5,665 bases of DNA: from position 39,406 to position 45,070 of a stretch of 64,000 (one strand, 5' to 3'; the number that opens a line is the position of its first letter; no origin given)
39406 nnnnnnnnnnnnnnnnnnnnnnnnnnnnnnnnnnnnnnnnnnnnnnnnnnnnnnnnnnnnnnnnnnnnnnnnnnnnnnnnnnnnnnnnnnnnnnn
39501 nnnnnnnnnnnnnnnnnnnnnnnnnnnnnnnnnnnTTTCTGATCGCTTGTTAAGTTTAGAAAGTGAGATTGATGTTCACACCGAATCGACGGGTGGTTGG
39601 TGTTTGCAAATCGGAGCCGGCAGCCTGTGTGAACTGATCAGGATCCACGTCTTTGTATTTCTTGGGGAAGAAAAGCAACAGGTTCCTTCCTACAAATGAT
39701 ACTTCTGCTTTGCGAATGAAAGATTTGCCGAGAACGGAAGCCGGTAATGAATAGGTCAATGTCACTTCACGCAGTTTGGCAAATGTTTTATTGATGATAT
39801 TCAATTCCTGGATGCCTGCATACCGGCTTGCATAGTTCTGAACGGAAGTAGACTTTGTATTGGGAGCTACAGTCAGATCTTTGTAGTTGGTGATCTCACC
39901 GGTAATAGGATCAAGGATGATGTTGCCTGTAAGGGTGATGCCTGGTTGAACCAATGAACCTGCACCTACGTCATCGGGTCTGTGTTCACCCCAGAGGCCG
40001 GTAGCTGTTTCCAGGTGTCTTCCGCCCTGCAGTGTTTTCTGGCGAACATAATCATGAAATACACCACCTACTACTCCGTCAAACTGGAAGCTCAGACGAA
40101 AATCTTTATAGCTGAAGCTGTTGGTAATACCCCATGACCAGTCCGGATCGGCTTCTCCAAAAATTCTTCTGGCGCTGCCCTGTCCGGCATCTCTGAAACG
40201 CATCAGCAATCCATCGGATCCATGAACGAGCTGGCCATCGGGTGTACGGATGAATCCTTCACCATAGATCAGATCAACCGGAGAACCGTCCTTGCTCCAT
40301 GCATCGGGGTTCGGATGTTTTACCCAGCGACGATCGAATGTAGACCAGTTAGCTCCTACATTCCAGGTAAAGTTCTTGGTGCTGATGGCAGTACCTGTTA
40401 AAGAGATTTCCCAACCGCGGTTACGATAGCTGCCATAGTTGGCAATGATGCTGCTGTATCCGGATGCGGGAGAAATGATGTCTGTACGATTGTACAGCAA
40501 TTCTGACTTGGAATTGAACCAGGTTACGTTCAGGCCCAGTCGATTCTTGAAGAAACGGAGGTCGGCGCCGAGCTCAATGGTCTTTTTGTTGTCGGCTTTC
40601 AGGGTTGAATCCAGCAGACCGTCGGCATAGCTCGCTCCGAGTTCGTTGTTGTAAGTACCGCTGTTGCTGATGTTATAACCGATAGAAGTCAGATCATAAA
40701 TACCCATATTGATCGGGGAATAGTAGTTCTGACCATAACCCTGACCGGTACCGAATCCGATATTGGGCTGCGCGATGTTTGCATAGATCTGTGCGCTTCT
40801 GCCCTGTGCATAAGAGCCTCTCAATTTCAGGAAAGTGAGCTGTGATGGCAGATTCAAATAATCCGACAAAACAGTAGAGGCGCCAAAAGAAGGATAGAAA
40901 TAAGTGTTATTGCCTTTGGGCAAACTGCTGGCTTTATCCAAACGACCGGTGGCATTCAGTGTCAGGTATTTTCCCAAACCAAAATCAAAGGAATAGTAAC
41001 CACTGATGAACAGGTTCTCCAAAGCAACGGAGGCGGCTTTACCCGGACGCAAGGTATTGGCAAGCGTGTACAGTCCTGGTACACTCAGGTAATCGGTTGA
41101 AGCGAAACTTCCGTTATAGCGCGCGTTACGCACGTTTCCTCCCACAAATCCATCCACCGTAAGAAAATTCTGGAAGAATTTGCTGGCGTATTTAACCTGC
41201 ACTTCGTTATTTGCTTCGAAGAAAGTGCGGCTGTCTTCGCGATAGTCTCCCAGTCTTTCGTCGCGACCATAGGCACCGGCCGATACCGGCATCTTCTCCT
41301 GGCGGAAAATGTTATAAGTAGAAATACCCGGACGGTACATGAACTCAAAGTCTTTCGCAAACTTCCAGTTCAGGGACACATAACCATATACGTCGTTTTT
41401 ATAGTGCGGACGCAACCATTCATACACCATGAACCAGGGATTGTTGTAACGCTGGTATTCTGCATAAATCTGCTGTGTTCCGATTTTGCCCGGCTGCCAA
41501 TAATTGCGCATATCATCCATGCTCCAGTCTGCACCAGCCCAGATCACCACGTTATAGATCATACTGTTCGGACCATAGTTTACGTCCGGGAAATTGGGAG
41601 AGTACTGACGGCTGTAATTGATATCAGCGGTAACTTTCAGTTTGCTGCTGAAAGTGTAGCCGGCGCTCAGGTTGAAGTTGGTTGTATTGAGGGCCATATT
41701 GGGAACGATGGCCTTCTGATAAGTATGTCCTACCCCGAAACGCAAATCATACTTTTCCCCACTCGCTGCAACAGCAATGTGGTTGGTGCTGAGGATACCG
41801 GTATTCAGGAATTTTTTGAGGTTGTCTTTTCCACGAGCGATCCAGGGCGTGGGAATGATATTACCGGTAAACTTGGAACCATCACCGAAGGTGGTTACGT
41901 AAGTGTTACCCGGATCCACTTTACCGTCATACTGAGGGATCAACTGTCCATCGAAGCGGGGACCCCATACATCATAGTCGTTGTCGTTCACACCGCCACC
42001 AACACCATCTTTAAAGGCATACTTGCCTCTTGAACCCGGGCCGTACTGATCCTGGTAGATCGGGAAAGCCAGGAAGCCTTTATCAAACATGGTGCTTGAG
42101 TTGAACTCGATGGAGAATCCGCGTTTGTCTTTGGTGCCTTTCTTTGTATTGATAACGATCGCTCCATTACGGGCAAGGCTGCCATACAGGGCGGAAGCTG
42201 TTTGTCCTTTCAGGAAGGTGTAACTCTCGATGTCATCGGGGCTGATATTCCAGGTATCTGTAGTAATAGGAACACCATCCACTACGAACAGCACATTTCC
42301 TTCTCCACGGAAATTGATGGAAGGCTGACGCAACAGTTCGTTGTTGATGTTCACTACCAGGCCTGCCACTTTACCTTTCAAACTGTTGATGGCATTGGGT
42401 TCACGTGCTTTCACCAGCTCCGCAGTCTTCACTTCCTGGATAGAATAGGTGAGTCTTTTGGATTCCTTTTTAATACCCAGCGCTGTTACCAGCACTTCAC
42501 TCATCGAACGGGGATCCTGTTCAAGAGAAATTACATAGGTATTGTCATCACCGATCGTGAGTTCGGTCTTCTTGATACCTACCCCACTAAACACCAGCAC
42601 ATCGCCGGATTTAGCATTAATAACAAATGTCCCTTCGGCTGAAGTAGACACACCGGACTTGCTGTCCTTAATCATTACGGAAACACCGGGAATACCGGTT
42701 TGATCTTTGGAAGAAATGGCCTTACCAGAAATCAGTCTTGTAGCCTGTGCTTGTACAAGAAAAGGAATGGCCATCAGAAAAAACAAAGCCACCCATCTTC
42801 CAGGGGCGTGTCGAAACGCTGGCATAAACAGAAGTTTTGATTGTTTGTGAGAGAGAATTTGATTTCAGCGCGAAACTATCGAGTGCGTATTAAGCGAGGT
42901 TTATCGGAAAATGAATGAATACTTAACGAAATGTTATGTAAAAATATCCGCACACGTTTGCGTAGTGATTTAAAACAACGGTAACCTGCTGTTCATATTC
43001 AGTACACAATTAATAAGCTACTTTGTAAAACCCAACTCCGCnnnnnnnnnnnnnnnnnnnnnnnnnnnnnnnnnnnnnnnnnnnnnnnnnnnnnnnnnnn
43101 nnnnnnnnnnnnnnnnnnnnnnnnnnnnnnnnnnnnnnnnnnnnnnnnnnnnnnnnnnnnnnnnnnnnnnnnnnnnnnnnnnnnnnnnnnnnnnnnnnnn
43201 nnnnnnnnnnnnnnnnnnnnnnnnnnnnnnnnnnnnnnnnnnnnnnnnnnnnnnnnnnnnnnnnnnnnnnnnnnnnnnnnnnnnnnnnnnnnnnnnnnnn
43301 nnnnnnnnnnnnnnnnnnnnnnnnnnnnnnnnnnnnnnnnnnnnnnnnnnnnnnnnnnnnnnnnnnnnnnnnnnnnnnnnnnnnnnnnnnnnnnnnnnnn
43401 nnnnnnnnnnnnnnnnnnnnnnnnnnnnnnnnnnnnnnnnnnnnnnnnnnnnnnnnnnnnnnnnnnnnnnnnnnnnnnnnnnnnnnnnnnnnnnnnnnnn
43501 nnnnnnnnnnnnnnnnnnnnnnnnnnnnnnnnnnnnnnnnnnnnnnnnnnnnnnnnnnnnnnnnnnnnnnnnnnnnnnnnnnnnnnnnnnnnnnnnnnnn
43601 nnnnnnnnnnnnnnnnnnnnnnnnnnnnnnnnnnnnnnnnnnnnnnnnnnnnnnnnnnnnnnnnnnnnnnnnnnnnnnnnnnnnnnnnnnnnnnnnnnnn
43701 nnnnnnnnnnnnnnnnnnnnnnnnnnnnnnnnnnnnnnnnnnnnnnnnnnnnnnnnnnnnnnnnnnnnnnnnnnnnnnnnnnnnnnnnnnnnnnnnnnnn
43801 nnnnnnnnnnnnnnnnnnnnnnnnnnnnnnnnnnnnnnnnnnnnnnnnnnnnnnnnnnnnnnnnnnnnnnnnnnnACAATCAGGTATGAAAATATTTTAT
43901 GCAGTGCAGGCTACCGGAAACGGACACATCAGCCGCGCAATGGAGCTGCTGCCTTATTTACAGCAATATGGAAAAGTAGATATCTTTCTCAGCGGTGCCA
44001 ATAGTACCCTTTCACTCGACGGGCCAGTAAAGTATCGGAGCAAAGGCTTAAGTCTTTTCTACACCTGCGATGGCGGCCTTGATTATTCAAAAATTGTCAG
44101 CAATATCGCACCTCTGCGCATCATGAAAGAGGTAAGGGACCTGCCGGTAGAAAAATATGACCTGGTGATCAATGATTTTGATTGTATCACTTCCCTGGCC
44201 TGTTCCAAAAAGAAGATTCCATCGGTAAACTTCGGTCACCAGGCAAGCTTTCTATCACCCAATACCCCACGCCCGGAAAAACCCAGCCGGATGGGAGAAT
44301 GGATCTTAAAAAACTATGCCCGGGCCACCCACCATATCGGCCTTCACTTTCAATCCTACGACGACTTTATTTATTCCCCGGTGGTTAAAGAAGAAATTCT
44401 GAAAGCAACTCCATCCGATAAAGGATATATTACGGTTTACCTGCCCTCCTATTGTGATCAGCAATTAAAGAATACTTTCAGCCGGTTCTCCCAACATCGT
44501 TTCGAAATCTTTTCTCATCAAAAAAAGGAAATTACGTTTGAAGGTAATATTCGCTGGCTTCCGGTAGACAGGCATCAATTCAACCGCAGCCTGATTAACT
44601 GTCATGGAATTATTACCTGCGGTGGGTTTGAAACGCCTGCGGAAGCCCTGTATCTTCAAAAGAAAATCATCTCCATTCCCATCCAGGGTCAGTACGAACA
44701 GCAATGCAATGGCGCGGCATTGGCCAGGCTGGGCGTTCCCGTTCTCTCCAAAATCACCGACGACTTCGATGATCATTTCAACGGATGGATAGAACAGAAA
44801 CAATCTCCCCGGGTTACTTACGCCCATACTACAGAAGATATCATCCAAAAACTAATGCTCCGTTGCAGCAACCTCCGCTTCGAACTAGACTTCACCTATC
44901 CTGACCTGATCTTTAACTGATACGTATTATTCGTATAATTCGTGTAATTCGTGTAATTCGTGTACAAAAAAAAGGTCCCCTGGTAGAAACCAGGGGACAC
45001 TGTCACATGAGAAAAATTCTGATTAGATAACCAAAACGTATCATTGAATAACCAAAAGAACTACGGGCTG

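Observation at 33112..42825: SusC/SusD-fed phosphonate utilisation locus laid out like a polysaccharide utilisation locus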

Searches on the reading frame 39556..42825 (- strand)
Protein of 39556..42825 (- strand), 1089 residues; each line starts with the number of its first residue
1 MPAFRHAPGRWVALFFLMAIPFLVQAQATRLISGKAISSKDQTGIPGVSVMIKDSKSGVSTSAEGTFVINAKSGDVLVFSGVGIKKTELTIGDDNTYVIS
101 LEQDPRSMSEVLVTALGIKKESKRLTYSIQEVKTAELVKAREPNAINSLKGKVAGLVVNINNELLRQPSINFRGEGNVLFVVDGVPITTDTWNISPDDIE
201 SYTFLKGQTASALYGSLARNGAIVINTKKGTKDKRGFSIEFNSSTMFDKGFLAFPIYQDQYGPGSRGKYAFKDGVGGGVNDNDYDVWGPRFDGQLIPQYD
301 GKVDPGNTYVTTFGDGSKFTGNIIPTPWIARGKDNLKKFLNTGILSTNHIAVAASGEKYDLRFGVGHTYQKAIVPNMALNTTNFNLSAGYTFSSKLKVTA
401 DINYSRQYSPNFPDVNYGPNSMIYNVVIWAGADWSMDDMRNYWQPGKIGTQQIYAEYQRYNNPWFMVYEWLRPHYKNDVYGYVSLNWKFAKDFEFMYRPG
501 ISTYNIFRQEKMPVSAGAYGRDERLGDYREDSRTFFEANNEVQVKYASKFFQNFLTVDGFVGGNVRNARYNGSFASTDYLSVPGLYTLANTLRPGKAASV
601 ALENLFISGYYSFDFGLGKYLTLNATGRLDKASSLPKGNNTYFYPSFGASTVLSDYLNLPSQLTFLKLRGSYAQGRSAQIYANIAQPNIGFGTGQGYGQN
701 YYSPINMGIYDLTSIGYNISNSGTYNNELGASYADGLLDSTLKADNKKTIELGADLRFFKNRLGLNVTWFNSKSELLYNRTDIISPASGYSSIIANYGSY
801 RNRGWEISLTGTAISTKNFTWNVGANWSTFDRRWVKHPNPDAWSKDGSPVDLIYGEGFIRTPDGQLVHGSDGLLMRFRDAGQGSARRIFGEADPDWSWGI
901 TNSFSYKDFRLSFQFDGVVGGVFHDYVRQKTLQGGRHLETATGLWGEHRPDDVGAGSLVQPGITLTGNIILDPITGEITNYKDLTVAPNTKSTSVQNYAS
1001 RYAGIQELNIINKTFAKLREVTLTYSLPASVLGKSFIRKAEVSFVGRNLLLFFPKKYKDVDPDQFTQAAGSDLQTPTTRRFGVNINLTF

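Call 3: search_protein_families(library=pfam, proteins=[window:39556-42825:-])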
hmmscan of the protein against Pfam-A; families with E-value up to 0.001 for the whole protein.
window:39556-42825:- (1089 aa): 3 families
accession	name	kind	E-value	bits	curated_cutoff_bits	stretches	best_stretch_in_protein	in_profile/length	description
PF13715.12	CarbopepD_reg_2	-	1.6e-11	44.5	32.2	1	32-113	1-88/88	CarboxypepD_reg-like domain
PF07715.20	Plug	-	2.4e-11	44.5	23.9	1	124-221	4-106/107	TonB-dependent Receptor Plug Domain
PF00593.30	TonB_dep_Rec_b-barrel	-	5.9e-05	23.6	27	1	460-852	24-365/436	TonB dependent receptor-like, beta-barrel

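Call 4: search_protein_families(library=ncbifam, proteins=[window:39556-42825:-])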
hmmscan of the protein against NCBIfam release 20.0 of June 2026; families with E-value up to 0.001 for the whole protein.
window:39556-42825:- (1089 aa): 3 families
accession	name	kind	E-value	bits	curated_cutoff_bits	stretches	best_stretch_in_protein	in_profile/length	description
TIGR04056.1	OMP_RagA_SusC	subfamily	1.1e-132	444.4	368.25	1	32-1089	3-981/981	SusC/RagA family TonB-linked outer membrane protein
TIGR04057.1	SusC_RagA_signa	signature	4.8e-10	39.1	46.2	1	198-228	1-31/31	SusC/RagA subfamily TonB-dependent outer membrane receptor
NF053692.1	BamP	equivalog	5.2e-09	35.9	230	1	14-133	9-127/251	BamP family beta-barrel-assembly machinery protein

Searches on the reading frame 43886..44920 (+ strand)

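Call 8: search_protein_families(library=pfam, proteins=[window:43886-44920:+])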
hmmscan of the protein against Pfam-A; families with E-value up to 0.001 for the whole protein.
window:43886-44920:+ (344 aa): 1 family
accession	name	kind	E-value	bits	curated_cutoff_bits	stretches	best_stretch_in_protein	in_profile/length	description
PF13528.12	Glyco_trans_1_3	-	2.1e-27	96.6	25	1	1-289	1-305/322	Glycosyl transferase family 1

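Call 25: search_protein_families(library=ncbifam, proteins=[window:43886-44920:+], max_evalue=0.00001)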
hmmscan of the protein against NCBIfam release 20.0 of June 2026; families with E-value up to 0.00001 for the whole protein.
window:43886-44920:+ (344 aa): 1 family
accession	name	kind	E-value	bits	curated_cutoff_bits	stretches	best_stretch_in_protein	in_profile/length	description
TIGR00661.1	MJ1255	subfamily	2.2e-40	138.9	195.9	1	2-311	1-318/321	MJ1255/VC2487 family glycosyltransferase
